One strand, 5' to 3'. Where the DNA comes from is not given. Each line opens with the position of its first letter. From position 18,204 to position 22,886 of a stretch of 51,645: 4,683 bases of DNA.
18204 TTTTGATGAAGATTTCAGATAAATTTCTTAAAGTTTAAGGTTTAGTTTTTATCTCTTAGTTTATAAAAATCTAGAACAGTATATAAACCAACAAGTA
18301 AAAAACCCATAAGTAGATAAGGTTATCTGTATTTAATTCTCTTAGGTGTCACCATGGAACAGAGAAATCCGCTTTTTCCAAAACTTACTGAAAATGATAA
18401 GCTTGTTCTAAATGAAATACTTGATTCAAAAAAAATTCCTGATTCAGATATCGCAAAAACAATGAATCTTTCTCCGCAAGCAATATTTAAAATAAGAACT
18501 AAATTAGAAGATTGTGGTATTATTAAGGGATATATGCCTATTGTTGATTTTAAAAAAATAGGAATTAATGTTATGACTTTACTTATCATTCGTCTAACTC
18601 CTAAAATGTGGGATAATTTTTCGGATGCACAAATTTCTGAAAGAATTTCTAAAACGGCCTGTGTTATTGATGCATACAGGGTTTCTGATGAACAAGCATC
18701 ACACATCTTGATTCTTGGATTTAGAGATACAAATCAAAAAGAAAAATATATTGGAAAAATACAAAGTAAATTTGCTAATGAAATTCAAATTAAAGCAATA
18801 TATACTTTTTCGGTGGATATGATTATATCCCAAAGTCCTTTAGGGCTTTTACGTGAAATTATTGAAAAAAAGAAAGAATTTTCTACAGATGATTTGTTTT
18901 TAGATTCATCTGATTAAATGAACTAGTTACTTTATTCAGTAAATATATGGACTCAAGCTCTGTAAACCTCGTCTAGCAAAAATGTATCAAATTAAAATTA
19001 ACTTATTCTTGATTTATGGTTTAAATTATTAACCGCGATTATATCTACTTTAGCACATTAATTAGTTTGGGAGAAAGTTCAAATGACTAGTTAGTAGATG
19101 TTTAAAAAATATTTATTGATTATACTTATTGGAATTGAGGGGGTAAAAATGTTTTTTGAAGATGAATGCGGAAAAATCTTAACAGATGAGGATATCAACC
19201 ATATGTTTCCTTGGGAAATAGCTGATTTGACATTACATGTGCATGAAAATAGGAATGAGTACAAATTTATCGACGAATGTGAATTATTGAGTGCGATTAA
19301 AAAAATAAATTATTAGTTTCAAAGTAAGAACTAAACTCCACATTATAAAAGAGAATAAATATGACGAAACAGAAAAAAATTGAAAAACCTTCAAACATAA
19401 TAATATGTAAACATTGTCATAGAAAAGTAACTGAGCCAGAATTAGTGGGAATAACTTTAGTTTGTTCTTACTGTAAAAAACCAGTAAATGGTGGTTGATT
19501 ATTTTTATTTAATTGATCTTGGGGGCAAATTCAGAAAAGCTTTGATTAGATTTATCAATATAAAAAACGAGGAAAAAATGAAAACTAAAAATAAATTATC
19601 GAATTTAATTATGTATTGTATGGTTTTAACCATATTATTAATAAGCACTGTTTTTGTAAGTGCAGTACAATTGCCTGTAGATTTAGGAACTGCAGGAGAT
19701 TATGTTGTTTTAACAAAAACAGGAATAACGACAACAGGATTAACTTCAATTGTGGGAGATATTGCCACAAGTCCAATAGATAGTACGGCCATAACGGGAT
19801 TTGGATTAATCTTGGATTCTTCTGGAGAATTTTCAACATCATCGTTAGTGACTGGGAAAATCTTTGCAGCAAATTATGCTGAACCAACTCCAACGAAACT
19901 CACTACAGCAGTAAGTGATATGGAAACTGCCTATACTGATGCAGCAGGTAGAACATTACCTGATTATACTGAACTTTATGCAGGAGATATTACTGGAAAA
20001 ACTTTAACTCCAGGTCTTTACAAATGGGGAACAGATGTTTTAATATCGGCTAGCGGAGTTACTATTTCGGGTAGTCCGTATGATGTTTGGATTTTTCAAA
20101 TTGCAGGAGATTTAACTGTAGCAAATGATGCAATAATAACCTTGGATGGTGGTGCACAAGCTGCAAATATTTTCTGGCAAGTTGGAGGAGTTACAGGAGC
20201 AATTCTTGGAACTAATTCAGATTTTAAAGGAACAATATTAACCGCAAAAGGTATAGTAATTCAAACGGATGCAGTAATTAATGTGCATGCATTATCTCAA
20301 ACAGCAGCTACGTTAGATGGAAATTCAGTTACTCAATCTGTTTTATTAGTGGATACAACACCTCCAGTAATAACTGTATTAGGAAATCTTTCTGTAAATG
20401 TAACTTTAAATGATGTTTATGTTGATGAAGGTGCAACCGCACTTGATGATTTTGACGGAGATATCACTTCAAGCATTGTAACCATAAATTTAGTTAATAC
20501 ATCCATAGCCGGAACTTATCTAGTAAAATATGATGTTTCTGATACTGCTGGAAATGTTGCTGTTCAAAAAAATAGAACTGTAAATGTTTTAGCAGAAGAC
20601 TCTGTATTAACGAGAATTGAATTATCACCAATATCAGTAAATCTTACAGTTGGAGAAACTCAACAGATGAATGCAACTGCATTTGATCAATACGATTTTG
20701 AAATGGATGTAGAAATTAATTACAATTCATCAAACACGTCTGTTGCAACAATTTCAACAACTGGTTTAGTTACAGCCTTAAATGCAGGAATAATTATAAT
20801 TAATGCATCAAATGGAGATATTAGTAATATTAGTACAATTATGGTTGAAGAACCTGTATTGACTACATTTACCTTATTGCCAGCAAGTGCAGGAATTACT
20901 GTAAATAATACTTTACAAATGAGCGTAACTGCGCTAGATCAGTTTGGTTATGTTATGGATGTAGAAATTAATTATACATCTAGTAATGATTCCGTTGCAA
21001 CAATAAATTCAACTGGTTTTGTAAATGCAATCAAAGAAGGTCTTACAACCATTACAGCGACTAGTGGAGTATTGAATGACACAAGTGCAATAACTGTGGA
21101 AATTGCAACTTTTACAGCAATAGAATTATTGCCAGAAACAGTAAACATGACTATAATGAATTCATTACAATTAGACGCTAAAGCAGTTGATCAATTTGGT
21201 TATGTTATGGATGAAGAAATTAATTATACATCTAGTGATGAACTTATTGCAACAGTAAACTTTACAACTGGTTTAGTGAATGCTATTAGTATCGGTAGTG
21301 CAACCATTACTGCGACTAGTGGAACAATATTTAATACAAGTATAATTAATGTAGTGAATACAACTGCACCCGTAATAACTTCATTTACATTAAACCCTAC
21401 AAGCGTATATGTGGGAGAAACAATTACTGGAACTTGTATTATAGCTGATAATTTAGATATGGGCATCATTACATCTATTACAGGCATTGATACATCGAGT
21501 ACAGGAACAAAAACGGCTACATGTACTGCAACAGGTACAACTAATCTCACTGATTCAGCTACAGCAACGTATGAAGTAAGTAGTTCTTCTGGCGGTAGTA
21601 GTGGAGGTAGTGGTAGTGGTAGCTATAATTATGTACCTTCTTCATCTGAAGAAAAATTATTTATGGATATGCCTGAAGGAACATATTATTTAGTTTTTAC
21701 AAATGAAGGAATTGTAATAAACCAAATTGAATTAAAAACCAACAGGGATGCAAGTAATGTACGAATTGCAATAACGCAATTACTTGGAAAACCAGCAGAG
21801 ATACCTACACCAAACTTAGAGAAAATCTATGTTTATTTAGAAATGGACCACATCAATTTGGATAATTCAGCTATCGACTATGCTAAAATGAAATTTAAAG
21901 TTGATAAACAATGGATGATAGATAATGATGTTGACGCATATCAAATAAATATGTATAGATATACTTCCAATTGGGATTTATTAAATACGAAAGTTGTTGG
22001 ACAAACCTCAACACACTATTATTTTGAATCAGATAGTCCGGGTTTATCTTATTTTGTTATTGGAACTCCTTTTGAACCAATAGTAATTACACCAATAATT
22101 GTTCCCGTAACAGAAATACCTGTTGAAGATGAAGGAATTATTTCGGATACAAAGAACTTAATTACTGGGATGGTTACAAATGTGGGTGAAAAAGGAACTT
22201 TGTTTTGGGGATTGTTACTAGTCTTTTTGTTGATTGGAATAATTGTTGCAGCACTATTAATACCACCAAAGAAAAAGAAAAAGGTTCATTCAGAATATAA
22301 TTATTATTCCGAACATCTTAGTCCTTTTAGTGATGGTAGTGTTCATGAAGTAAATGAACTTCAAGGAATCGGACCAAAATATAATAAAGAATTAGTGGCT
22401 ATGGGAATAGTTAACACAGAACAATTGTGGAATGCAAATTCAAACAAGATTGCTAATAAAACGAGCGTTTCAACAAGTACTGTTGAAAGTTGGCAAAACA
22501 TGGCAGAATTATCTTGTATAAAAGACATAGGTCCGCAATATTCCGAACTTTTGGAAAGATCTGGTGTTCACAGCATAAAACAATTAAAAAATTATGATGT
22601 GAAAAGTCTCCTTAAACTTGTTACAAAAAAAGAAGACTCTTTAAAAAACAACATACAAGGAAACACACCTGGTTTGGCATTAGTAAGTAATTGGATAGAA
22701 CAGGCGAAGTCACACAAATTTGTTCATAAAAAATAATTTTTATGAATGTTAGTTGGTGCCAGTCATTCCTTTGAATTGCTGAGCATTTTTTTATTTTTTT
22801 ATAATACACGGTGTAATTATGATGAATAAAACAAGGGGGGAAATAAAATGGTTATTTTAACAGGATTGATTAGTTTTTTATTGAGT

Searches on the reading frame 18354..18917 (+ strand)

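Call 71: search_protein_families(library=pfam, proteins=[window:18354-18917:+])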
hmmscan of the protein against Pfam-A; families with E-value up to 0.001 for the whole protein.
window:18354-18917:+ (187 aa): 2 families
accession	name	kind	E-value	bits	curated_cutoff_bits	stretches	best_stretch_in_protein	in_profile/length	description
PF13412.12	HTH_24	-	7.3e-06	25.9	21.9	1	11-58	1-48/48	Winged helix-turn-helix DNA-binding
PF01047.28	MarR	-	0.00095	19.4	24.6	0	11-57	1-47/59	MarR family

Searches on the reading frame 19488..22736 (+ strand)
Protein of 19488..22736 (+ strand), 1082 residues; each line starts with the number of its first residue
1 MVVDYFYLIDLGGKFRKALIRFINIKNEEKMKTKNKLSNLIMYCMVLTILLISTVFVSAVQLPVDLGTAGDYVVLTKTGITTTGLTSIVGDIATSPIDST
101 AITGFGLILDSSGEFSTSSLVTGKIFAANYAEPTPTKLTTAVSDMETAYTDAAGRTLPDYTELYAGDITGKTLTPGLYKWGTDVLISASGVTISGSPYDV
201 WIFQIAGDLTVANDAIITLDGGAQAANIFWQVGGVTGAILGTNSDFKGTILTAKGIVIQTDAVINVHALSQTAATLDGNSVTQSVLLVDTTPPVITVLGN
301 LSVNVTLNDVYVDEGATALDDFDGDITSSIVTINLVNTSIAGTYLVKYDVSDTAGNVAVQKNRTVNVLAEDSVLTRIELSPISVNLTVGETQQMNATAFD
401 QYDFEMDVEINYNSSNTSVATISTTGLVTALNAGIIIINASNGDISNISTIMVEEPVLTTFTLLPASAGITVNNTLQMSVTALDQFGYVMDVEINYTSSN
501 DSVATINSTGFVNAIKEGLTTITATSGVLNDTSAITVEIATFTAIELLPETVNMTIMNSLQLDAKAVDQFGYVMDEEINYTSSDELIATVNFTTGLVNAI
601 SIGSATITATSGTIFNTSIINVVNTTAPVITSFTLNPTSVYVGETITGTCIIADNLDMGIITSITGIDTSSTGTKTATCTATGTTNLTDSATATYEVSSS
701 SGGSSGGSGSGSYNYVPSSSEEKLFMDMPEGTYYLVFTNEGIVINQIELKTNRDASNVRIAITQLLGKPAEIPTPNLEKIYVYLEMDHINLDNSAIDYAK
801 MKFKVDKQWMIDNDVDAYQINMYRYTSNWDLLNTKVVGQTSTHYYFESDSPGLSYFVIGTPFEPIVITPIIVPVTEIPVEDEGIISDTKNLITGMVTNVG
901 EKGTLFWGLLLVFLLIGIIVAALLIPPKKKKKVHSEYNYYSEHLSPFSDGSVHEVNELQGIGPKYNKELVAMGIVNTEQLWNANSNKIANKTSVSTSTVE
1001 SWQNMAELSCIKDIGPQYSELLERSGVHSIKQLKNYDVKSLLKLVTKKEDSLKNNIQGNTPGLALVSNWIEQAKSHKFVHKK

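Call 7: search_protein_families(library=pfam, proteins=[window:19488-22736:+])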
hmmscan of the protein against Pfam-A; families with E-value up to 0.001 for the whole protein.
window:19488-22736:+ (1082 aa): 6 families
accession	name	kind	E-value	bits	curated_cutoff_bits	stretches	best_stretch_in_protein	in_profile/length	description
PF11999.13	Ice_binding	-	1e-66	225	28.7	1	74-282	1-208/208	Ice-binding-like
PF02368.24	Big_2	-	4.6e-27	94.2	22.8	3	542-613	2-70/79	Bacterial Ig-like domain (group 2)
PF14229.12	DUF4332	-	1.9e-24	86.6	23.2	1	960-1075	2-121/122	Domain of unknown function (DUF4332)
PF16403.11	Bact_surface_Ig-like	-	1.3e-13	51.2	27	1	295-367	1-71/71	Bacterial surface protein, Ig-like domain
PF11731.14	Cdd1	-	1.1e-05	26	25.5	0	952-994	5-47/86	Pathogenicity locus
PF14520.12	HHH_5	-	2.4e-05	25.1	27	0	1008-1047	4-45/57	Helix-hairpin-helix domain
